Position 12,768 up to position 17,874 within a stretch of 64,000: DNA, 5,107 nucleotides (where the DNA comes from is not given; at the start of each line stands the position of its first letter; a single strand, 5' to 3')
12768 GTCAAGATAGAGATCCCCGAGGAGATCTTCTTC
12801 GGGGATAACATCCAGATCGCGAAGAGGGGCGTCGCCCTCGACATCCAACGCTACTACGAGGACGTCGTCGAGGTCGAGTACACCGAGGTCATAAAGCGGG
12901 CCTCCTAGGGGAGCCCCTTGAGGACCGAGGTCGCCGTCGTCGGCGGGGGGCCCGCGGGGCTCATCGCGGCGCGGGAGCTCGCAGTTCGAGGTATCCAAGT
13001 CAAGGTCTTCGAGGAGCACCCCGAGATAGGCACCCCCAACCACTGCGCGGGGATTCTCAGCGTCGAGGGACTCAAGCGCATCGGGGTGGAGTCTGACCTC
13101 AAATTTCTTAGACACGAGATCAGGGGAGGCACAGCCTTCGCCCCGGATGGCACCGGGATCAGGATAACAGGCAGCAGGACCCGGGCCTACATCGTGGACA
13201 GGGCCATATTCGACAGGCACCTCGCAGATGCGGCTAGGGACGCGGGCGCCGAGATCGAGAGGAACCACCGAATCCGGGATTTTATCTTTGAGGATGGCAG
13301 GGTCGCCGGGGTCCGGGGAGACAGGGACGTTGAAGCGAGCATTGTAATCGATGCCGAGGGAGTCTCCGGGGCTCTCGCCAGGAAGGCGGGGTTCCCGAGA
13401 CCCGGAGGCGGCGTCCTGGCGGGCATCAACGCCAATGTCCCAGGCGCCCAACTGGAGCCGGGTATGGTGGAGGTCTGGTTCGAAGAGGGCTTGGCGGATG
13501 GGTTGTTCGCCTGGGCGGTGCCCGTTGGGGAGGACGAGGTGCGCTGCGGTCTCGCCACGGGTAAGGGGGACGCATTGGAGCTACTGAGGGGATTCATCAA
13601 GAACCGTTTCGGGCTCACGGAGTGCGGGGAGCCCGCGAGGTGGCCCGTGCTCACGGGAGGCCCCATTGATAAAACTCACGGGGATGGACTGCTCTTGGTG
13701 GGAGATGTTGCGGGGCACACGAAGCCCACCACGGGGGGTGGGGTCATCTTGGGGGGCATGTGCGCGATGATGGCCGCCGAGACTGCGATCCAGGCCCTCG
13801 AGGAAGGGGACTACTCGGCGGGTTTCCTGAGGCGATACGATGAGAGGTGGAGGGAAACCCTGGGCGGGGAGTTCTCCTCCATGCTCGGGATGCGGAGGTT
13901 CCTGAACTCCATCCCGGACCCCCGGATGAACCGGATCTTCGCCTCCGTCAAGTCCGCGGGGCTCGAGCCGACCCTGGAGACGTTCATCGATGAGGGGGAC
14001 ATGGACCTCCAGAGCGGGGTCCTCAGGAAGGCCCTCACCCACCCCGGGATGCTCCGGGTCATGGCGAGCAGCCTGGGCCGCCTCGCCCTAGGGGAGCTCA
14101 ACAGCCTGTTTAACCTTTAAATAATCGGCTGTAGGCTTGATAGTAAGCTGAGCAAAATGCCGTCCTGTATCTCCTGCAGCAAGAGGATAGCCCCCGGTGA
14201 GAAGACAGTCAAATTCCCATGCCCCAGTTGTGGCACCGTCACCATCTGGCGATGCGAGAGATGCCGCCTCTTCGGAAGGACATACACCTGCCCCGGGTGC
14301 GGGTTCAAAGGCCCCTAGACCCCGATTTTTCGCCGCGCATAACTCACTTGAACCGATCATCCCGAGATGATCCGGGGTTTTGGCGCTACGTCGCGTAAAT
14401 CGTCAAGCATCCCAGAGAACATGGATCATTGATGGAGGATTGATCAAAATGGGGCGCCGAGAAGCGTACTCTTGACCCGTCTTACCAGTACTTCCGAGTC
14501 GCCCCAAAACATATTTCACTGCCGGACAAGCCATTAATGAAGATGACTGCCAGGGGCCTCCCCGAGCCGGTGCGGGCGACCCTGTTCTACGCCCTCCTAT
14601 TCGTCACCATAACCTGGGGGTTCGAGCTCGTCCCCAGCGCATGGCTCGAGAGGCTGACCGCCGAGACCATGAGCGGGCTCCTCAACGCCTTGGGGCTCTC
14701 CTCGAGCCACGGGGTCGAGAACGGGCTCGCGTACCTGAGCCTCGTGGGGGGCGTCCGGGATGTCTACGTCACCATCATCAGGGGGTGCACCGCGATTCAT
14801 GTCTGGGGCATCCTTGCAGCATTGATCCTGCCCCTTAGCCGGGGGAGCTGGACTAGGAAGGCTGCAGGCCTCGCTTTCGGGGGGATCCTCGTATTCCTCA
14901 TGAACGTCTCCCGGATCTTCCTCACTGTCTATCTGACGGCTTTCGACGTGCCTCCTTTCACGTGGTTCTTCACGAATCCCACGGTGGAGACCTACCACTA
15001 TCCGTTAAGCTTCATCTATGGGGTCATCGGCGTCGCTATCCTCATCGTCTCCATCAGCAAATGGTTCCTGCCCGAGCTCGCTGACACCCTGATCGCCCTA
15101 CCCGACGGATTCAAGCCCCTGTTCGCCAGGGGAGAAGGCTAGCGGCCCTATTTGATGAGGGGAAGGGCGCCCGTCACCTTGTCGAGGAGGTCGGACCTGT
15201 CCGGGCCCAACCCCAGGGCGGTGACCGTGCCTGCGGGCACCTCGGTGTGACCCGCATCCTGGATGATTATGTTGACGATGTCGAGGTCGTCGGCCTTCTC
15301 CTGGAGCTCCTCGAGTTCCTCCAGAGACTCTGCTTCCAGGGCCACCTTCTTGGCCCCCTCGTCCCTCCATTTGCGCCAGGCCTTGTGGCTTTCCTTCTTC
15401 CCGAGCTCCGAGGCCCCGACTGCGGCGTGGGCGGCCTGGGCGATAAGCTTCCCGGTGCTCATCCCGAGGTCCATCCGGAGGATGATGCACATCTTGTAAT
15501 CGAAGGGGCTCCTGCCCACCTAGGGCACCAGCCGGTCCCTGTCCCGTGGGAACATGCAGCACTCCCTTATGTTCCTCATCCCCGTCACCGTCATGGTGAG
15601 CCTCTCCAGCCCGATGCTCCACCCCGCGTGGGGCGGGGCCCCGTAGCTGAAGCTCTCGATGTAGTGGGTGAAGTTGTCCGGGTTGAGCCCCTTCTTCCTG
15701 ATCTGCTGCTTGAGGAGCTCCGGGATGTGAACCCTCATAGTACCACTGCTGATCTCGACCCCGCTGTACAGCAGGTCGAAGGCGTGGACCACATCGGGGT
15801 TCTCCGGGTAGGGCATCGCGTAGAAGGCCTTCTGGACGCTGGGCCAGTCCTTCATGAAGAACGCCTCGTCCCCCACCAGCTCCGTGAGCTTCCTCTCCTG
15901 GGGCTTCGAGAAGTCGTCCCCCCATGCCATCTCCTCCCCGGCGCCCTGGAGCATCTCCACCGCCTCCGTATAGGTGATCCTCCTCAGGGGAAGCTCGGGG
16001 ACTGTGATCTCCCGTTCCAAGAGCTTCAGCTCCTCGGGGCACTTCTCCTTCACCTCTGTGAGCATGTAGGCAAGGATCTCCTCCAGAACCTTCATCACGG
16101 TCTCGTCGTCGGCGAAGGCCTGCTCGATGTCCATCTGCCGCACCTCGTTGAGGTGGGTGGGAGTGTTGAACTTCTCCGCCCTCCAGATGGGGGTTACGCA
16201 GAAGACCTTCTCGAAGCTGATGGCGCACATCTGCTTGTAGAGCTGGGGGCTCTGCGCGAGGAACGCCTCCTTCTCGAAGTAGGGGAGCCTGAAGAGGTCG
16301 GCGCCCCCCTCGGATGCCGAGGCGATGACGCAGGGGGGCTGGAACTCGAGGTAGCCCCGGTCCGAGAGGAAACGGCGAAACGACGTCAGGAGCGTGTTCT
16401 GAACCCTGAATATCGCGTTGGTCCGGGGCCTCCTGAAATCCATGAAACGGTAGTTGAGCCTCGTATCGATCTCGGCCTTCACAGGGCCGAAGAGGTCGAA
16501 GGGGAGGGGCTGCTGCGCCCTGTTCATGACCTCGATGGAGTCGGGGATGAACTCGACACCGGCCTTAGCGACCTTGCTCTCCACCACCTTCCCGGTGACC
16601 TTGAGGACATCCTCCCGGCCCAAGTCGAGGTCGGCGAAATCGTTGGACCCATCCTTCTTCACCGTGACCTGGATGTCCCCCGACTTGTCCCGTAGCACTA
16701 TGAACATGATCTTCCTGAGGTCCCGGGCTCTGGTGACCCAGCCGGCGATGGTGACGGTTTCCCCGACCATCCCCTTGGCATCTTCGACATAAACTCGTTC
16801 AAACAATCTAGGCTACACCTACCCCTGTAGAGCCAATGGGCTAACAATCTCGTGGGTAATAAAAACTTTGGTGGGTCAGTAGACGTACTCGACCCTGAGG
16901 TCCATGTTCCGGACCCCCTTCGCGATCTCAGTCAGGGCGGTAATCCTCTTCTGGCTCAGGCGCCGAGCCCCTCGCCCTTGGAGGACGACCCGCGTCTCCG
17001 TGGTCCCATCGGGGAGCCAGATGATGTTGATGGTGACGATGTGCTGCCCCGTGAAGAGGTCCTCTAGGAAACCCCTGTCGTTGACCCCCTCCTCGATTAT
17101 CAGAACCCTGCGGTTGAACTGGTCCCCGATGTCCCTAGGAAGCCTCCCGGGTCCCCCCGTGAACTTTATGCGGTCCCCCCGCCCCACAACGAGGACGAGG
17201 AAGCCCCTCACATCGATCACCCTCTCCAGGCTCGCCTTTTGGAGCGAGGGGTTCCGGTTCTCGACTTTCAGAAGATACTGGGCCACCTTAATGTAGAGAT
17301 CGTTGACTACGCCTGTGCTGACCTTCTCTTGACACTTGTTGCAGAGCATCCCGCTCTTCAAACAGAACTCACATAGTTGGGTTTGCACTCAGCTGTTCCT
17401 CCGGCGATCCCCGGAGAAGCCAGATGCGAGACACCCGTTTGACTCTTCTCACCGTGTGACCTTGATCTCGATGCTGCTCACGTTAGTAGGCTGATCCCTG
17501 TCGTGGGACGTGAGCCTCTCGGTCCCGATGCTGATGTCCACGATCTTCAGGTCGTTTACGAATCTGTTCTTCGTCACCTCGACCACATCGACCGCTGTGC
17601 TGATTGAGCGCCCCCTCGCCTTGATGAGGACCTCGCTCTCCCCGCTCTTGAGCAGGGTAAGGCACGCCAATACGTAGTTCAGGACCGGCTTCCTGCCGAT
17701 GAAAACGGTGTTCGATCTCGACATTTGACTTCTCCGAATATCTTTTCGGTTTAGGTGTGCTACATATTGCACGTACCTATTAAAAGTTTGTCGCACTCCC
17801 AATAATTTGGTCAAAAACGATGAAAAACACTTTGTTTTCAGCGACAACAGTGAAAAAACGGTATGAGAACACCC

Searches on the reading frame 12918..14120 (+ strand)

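Call 69: search_protein_families(library=pfam, proteins=[window:12918-14120:+], max_evalue=0.0001)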
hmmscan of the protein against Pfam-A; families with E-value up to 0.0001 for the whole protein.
window:12918-14120:+ (400 aa): 9 families
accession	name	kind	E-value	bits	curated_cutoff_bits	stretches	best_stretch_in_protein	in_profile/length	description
PF01494.25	FAD_binding_3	-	2.3e-17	63.7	22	1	2-310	1-337/349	FAD binding domain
PF01266.30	DAO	-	6.6e-13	49.3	27.9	2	5-49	2-48/353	FAD dependent oxidoreductase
PF12831.13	FAD_oxidored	-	2.8e-10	40.5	27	1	4-161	1-157/416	FAD dependent oxidoreductase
PF05834.18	Lycopene_cycl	-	1.4e-09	38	23.4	1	5-158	2-151/380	Lycopene cyclase protein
PF13450.12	NAD_binding_8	-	2.5e-07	31.3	21.9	1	7-38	1-32/68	NAD(P)-binding Rossmann-like domain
PF01946.23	Thi4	-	8.5e-07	28.9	26.2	1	2-132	17-135/235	Thi4 family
PF04820.20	Trp_halogenase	-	1e-06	28.3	21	0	88-157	150-221/458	Tryptophan halogenase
PF00890.30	FAD_binding_2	-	2.4e-06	27.5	20.4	0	5-44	2-41/414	FAD binding domain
PF03486.20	HI0933_like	-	7.1e-06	26.1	50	1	4-39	2-37/244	HI0933-like protein Rossmann domain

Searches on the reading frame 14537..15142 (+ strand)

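Call 69: search_protein_families(library=pfam, proteins=[window:14537-15142:+], max_evalue=0.0001)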
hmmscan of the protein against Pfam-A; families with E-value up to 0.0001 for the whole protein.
window:14537-15142:+ (201 aa): 1 family
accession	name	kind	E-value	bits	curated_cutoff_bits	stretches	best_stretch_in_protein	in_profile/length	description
PF09721.15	Exosortase_EpsH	-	2.5e-05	24.2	25.7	1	18-137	106-222/254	Transmembrane exosortase (Exosortase_EpsH)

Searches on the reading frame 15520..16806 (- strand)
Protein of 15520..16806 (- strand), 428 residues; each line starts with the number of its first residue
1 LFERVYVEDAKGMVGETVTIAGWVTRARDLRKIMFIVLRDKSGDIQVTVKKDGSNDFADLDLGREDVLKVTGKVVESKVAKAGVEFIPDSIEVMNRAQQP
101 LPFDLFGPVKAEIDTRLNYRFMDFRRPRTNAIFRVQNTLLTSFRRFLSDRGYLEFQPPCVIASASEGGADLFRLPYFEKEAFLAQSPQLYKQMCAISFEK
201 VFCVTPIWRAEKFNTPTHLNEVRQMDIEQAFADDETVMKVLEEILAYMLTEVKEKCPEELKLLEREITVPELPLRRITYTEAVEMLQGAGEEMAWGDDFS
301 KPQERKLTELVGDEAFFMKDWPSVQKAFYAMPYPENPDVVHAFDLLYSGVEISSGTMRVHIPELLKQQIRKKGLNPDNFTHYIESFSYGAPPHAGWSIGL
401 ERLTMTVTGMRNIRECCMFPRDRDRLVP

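Call 37: find_related_loci(query=window:15523-16806:-, collection=metagenome_contigs, flank=10000)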
Query window:15523-16806:- (428 aa) in metagenome_contigs; peptide patterns used: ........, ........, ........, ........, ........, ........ (x = any residue, [..] = any of these).
600 stretches matched a pattern (row limit reached: there are more); 568 encode a relative of the query (tblastn E <= 1e-3); the best 80 are kept; 80 distinct loci.
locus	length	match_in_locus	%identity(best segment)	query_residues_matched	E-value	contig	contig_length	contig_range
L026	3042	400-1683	96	1-428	0e+0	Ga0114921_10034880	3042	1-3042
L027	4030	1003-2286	95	1-428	0e+0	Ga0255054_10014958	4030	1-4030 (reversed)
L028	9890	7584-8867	95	1-428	0e+0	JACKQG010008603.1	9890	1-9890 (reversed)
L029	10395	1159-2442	88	1-428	0e+0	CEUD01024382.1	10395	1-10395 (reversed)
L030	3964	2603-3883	79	1-428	0e+0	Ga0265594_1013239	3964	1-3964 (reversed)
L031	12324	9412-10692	78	1-428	0e+0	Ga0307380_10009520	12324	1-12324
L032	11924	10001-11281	78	1-428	0e+0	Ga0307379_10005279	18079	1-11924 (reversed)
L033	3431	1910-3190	79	1-428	0e+0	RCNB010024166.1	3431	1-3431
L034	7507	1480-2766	77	1-428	0e+0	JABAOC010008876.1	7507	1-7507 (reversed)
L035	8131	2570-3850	77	1-428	0e+0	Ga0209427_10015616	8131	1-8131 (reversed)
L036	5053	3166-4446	74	1-428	0e+0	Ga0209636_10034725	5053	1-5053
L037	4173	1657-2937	75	1-428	0e+0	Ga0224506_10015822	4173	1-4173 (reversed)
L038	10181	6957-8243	75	2-428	0e+0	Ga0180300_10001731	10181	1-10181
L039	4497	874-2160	74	1-428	0e+0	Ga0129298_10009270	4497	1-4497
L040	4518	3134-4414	75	1-428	0e+0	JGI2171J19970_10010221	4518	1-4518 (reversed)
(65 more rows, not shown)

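Call 69: search_protein_families(library=pfam, proteins=[window:15520-16806:-], max_evalue=0.0001)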
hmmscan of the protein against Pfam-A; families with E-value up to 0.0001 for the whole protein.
window:15520-16806:- (428 aa): 2 families
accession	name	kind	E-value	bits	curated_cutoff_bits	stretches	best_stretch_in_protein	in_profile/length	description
PF00152.25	tRNA-synt_2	-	1.2e-82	277.9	25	1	114-422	3-307/308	tRNA synthetases class II (D, K and N)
PF01336.31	tRNA_anti-codon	-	3.6e-16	59.3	27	1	18-93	1-74/75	OB-fold nucleic acid binding domain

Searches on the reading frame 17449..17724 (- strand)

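Call 69: search_protein_families(library=pfam, proteins=[window:17449-17724:-], max_evalue=0.0001)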
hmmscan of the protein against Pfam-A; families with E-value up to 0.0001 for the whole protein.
window:17449-17724:- (91 aa): 1 family
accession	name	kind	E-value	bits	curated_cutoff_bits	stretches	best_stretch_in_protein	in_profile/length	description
PF01918.27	Alba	-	1.9e-18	66.4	25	1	5-67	1-65/66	Alba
